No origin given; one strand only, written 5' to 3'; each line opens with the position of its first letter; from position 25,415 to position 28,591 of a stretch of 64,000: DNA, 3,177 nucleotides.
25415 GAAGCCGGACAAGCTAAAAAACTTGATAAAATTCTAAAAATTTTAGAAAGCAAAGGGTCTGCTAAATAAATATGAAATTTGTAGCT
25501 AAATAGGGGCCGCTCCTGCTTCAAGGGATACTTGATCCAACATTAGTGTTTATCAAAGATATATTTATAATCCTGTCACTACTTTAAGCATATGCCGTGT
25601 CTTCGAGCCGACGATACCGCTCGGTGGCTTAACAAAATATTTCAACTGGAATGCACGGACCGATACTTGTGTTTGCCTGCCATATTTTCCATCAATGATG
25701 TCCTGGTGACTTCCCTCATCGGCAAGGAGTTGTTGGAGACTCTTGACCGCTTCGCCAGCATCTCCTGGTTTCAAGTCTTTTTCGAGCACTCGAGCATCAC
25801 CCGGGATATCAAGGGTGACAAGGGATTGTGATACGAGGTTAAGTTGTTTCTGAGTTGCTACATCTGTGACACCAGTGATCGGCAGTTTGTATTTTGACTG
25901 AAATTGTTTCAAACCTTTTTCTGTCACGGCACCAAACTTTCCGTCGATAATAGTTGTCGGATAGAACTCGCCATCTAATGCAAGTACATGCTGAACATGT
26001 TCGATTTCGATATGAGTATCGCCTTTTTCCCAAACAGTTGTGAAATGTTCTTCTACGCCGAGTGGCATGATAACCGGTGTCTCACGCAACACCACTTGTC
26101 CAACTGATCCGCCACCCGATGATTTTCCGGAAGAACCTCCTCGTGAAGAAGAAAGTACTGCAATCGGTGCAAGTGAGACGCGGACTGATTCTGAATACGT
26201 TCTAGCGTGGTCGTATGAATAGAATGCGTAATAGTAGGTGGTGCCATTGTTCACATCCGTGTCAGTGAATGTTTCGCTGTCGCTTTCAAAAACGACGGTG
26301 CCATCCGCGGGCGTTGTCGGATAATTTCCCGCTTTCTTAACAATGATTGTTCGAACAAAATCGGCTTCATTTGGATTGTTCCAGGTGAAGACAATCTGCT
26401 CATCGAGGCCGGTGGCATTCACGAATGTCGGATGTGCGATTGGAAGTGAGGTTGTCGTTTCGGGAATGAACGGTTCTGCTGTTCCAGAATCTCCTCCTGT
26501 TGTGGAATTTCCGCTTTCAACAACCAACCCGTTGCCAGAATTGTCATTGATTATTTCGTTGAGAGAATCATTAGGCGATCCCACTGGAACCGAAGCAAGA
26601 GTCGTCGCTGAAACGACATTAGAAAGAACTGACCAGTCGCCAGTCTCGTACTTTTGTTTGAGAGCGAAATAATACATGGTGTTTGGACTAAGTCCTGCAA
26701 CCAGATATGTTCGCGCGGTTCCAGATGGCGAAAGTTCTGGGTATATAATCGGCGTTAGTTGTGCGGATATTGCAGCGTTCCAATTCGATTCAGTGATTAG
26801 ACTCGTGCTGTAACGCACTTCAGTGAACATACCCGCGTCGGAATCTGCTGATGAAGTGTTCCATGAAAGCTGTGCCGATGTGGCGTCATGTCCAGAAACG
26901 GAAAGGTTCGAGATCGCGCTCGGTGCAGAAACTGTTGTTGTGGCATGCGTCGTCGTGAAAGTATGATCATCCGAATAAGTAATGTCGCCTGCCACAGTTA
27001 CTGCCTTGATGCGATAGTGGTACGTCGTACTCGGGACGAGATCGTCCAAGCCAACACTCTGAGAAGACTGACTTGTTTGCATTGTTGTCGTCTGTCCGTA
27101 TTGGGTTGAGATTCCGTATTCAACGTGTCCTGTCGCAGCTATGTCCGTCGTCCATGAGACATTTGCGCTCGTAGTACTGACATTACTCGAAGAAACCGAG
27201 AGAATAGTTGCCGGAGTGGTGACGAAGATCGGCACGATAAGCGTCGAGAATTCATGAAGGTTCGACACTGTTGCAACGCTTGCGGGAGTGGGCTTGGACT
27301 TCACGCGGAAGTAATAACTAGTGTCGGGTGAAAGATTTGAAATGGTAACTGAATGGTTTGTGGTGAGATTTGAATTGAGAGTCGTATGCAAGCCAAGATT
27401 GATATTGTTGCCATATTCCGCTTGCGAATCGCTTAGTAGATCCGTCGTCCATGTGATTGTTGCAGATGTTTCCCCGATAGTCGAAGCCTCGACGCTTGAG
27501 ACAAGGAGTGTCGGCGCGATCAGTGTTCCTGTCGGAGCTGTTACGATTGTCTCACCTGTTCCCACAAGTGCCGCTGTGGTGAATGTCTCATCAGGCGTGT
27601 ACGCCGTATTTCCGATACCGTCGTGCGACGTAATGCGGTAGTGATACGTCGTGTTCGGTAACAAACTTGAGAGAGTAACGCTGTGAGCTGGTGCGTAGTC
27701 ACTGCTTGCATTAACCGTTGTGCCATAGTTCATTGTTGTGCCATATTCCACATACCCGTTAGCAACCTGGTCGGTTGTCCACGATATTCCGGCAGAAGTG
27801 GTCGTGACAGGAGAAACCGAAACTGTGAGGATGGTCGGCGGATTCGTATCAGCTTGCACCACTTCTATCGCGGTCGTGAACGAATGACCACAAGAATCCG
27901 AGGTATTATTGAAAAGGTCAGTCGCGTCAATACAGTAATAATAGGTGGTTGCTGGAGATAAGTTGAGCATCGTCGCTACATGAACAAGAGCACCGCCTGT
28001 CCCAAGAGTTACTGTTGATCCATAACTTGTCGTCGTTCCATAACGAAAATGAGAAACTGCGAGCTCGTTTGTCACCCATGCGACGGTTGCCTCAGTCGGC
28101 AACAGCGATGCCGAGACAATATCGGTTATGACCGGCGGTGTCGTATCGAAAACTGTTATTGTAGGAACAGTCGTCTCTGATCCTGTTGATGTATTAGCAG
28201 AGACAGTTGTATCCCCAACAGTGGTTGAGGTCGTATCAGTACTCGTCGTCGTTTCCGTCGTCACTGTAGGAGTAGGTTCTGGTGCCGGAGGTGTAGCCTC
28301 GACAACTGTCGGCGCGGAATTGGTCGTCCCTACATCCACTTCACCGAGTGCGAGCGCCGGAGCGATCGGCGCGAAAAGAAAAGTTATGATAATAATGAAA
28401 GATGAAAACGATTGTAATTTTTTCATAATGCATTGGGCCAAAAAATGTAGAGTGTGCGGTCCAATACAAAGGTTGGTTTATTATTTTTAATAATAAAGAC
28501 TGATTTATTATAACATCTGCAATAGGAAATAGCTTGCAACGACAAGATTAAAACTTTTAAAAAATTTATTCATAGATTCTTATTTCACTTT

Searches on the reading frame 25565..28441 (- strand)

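Call 12: search_protein_families(library=pfam, proteins=[window:25565-28441:-], max_evalue=0.00001)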
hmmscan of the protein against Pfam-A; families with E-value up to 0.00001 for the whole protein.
window:25565-28441:- (958 aa): 5 families
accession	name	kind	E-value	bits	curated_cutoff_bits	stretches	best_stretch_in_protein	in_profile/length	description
PF16656.11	Pur_ac_phosph_N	-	1.9e-35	121.7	30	4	205-289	4-93/93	Purple acid Phosphatase, N-terminal domain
PF00041.27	fn3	-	3.3e-25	88.5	25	2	415-494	5-82/84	Fibronectin type III domain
PF01471.23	PG_binding_1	-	3.5e-20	72.4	23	2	896-951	2-56/57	Putative peptidoglycan binding domain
PF16655.11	PhoD_N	-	3e-10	40.9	30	0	446-480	44-78/90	PhoD-like phosphatase, N-terminal domain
PF25059.1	FN3_DSCAM-DSCAML_C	-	1e-08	35.8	39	0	441-502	26-84/89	DSCAM/DSCAML C-terminal Fn3-like domain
